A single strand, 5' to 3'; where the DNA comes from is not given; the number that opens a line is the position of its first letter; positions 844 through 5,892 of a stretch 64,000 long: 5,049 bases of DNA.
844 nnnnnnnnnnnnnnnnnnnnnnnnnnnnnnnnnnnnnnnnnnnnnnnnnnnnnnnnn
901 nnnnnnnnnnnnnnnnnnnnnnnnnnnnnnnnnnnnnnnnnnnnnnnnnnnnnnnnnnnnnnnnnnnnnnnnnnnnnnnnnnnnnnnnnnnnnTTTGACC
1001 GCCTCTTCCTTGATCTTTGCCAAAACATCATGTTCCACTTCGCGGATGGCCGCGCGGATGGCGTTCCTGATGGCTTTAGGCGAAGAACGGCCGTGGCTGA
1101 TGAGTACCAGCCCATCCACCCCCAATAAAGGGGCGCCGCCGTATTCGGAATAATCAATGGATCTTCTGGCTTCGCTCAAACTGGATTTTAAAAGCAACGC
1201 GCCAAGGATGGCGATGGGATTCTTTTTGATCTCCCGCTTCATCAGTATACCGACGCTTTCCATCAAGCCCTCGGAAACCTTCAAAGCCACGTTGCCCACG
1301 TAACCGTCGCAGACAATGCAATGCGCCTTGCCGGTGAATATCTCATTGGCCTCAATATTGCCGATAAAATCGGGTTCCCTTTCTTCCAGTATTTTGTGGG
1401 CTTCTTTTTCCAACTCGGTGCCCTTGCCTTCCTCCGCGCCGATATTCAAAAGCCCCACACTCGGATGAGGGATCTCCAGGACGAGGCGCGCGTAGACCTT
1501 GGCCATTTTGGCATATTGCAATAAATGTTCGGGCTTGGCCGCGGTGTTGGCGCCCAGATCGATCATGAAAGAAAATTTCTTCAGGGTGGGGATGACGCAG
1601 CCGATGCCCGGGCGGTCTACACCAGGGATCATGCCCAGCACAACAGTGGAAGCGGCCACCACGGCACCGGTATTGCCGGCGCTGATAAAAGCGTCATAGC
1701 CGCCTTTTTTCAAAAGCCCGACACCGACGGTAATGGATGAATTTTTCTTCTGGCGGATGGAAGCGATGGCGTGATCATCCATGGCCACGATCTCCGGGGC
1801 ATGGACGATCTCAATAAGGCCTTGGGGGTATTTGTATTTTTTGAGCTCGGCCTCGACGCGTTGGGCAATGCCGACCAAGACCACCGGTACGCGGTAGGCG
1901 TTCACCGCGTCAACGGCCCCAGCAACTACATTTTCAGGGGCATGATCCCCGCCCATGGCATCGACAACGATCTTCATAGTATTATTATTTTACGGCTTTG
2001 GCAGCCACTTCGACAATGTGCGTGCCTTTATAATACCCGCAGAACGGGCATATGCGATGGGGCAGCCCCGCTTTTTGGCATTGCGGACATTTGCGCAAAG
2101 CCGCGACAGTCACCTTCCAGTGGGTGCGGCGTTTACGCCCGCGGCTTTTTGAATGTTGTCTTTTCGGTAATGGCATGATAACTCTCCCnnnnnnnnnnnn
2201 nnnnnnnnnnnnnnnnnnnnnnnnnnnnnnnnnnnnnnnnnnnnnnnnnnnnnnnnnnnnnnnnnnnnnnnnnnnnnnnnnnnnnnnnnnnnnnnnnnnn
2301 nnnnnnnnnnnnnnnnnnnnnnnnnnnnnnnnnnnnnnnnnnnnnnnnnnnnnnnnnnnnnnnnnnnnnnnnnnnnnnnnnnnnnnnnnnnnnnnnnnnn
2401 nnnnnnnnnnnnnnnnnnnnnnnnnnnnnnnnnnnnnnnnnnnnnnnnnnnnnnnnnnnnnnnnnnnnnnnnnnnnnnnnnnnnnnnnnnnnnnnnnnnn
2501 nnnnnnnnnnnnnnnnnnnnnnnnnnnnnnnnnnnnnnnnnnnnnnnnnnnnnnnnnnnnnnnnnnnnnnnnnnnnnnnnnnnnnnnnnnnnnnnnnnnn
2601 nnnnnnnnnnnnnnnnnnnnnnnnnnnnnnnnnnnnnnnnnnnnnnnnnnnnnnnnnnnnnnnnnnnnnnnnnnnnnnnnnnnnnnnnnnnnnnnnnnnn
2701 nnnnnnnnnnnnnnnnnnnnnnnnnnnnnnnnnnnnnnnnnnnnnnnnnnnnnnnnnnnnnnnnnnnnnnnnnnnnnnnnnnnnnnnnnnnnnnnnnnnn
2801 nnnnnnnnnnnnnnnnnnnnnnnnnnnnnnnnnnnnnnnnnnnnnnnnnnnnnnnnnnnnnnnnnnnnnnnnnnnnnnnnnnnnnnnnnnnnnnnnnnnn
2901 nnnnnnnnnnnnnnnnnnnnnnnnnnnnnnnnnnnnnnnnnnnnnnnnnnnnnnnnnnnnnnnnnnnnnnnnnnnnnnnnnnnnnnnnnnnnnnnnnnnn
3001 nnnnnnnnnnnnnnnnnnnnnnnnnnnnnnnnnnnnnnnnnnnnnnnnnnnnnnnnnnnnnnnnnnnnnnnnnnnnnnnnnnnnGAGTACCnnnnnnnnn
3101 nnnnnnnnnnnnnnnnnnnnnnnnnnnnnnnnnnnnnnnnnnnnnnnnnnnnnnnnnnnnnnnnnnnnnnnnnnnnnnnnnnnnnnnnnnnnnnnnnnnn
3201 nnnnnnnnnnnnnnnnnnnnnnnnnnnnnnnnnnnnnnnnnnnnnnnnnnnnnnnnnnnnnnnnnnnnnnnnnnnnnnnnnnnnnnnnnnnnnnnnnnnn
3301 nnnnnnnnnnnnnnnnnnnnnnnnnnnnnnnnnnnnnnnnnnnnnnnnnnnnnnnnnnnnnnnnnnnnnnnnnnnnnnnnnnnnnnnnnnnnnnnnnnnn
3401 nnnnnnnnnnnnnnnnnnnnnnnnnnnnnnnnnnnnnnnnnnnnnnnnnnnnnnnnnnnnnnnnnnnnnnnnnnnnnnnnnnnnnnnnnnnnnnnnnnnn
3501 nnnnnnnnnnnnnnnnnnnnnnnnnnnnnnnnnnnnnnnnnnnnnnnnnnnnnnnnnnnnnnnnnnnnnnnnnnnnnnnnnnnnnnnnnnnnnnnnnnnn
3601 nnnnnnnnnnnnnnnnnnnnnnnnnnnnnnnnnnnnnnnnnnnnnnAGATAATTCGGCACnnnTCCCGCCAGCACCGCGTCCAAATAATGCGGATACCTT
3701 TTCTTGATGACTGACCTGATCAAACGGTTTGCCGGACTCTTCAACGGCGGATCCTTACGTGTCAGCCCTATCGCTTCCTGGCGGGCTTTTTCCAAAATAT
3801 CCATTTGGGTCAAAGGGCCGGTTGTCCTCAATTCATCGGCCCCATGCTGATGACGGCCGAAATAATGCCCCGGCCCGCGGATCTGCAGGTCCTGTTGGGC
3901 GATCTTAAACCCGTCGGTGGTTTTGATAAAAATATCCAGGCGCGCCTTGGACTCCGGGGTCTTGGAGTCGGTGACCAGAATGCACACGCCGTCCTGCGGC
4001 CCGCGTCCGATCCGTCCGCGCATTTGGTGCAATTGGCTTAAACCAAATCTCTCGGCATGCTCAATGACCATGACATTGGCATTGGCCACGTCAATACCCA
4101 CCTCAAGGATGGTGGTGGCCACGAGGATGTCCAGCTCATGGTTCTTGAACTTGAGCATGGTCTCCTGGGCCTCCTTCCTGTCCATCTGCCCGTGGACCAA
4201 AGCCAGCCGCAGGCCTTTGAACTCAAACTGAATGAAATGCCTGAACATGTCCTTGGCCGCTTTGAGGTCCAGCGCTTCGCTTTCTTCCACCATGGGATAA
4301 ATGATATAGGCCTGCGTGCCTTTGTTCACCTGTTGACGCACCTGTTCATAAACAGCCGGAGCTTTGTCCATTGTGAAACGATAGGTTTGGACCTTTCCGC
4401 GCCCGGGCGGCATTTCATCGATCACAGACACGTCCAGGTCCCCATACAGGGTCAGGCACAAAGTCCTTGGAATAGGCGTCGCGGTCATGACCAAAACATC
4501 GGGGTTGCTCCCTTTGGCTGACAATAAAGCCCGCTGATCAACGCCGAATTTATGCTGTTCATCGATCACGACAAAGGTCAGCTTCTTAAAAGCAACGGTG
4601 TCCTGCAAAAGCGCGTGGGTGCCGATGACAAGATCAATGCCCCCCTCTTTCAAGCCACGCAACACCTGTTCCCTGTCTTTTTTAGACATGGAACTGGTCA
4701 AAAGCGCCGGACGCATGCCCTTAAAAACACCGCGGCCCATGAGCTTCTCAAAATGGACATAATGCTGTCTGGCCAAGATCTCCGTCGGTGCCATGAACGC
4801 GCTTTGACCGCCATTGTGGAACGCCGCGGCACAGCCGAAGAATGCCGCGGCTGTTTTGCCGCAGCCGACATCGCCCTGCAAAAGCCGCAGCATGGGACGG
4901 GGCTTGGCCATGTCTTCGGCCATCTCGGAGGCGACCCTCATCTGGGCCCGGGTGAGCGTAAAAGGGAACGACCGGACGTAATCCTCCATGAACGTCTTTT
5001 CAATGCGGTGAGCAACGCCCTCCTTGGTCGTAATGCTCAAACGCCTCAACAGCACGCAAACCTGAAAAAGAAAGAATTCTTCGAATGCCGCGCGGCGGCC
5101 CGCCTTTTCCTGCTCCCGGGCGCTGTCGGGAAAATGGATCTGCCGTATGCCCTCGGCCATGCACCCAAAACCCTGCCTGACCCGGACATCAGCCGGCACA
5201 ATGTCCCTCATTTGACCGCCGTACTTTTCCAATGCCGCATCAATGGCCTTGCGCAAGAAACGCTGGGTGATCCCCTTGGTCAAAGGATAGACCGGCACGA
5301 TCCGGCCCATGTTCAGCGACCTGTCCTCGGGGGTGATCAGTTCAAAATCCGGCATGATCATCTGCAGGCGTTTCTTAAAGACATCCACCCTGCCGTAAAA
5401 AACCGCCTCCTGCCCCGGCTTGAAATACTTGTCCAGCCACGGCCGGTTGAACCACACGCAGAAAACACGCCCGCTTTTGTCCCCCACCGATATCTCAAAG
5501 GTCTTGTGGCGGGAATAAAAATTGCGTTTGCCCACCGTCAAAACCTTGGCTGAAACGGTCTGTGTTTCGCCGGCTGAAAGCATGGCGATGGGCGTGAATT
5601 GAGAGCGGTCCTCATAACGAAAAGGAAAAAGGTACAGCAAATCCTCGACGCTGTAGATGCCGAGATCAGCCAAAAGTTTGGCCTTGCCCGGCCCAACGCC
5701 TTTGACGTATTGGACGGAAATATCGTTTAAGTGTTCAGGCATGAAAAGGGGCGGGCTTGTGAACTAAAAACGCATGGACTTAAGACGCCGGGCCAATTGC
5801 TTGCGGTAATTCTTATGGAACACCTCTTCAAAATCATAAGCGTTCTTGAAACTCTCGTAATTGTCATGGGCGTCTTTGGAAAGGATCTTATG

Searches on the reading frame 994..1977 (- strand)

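Call 65: search_protein_families(library=pfam, proteins=[window:994-1977:-])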
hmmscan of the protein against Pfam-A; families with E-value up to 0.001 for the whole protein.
window:994-1977:- (328 aa): 1 family
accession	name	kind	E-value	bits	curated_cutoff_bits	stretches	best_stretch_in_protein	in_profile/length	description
PF02504.20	FA_synthesis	-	5.7e-103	344.8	29.1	1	1-319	1-322/324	Fatty acid synthesis protein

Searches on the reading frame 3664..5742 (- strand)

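Call 65: search_protein_families(library=pfam, proteins=[window:3664-5742:-])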
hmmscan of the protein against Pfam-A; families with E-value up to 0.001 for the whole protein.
window:3664-5742:- (693 aa): 7 families
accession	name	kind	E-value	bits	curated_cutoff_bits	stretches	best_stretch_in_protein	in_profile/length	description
PF17191.10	RecG_wedge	-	3.4e-28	98.7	23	1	10-170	2-158/162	RecG wedge domain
PF00270.35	DEAD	-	3.4e-23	82.6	26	1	285-427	18-163/167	DEAD/DEAH box helicase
PF00271.37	Helicase_C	-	1e-22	80.9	23.5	1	466-580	8-108/110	Helicase conserved C-terminal domain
PF04851.21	ResIII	-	1.1e-07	32.4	22.5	1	263-423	4-162/164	Type III restriction enzyme, res subunit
PF19833.4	RecG_dom3_C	-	1.6e-07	31.7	26.8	1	608-681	1-75/87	ATP-dependent DNA helicase RecG, domain 3, C-terminal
PF22590.2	Cas3-like_C_2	-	1.6e-05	25.5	27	1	510-581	29-104/106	CRISPR-associated nuclease/helicase Cas3, C-terminal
PF01336.31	tRNA_anti-codon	-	3.5e-05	24.1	27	1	63-136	3-75/75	OB-fold nucleic acid binding domain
